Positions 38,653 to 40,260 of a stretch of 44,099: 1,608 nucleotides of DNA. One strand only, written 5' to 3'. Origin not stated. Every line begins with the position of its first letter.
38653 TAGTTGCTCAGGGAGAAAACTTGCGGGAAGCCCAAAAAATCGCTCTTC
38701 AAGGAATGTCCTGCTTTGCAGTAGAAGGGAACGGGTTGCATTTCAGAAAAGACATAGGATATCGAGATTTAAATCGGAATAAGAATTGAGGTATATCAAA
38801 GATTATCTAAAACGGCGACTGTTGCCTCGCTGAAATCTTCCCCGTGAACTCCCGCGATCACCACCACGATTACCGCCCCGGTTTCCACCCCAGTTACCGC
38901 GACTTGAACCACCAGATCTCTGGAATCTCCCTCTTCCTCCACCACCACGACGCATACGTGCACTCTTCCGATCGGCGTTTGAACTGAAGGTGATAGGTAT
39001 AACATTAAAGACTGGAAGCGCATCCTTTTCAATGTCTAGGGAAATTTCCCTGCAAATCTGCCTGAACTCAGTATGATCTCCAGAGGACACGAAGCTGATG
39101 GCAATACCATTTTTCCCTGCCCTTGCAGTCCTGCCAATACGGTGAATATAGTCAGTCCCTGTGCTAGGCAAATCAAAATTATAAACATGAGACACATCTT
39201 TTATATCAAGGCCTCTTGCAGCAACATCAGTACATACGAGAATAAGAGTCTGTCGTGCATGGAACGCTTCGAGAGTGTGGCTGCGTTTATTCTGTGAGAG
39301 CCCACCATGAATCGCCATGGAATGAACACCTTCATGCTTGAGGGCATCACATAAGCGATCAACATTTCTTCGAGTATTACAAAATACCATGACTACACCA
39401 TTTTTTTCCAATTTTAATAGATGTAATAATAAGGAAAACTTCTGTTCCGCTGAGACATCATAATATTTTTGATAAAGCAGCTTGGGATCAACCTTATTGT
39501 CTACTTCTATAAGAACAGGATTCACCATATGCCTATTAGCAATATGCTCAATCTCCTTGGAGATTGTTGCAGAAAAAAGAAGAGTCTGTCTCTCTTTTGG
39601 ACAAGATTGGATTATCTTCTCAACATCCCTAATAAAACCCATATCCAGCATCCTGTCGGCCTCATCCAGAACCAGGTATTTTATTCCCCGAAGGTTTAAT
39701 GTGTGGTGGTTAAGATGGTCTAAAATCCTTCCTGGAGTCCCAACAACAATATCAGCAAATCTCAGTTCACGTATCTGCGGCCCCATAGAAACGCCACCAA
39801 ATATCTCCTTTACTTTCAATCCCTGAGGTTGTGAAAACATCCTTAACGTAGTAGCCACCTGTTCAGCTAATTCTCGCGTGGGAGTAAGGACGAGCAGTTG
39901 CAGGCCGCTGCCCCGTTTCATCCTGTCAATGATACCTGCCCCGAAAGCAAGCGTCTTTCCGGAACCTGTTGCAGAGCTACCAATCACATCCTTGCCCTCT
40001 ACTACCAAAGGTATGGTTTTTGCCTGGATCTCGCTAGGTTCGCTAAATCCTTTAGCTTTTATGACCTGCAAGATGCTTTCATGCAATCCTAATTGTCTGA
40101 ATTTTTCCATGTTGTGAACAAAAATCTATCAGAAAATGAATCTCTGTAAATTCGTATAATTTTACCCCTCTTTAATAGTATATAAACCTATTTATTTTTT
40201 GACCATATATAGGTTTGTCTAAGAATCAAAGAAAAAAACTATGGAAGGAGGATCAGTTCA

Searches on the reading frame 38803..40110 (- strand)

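Call 3: search_protein_families(library=pfam, proteins=[window:38803-40110:-], max_evalue=0.1)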
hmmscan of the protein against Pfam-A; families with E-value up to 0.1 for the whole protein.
window:38803-40110:- (435 aa): 6 families
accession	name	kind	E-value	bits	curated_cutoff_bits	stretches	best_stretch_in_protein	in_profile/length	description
PF00270.35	DEAD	-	2e-49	168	26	1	27-189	2-166/167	DEAD/DEAH box helicase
PF00271.37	Helicase_C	-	1.8e-32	112.3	23.5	1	223-332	1-110/110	Helicase conserved C-terminal domain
PF04851.21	ResIII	-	9.5e-10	39.1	22.5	1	42-184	26-163/164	Type III restriction enzyme, res subunit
PF22590.2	Cas3-like_C_2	-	0.00058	20.6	27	1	237-331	2-104/106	CRISPR-associated nuclease/helicase Cas3, C-terminal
PF14617.12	CMS1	-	0.0045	16.8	35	1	60-151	115-208/250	U3-containing 90S pre-ribosomal complex subunit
PF13245.12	AAA_19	-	0.015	15.9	25.1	0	45-156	17-103/134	AAA domain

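Call 59: search_protein_families(library=padloc, proteins=[window:38803-40110:-], max_evalue=0.001)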
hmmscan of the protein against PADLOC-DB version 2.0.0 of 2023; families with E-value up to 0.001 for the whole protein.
window:38803-40110:- (435 aa): 54 families (the best 25 are shown)
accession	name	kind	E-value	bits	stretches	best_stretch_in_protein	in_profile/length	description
PDLC02503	BrxHI|BrxHII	-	6.1e-24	82.3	1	14-342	13-353/698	BrxHI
PDLC02861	DpdF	-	2.5e-22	76.9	1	10-357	13-359/611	DpdF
PDLC03960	SngC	-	3.4e-20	70.4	1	9-350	9-380/720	-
PDLC02864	DpdF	-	2.1e-19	67.7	1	21-356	19-353/610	DpdF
PDLC02870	DpdF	-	4.8e-19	66.3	1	175-350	164-339/534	DpdF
PDLC03928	PsyrT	-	2.6e-18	63.7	1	26-364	23-367/689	-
PDLC02707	PbeA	-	8.9e-15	52.3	2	219-331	503-617/672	PbeA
PDLC02623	DrmD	-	3.1e-14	49.7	1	227-339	519-631/1040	DrmD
PDLC02859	DpdF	-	4.6e-12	43.2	1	36-346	112-430/545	DpdF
PDLC02862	DpdF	-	2.2e-11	40.4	2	251-346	375-468/811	DpdF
PDLC01439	typeIV_DinG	-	3.1e-11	40.6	1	173-305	337-471/575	CAS-IV-A; associated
PDLC01089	C3a193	-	3.3e-11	40.3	1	235-351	485-602/983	poss. alt. Cas3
PDLC02501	BrxHI|BrxHII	-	3.7e-11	39.9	1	240-340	251-351/925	BrxHI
PDLC02500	BrxHI|BrxHII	-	3.2e-10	37.2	1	214-350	455-593/933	BrxHI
PDLC02863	DpdF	-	3.3e-10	37.4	1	237-345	50-158/488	DpdF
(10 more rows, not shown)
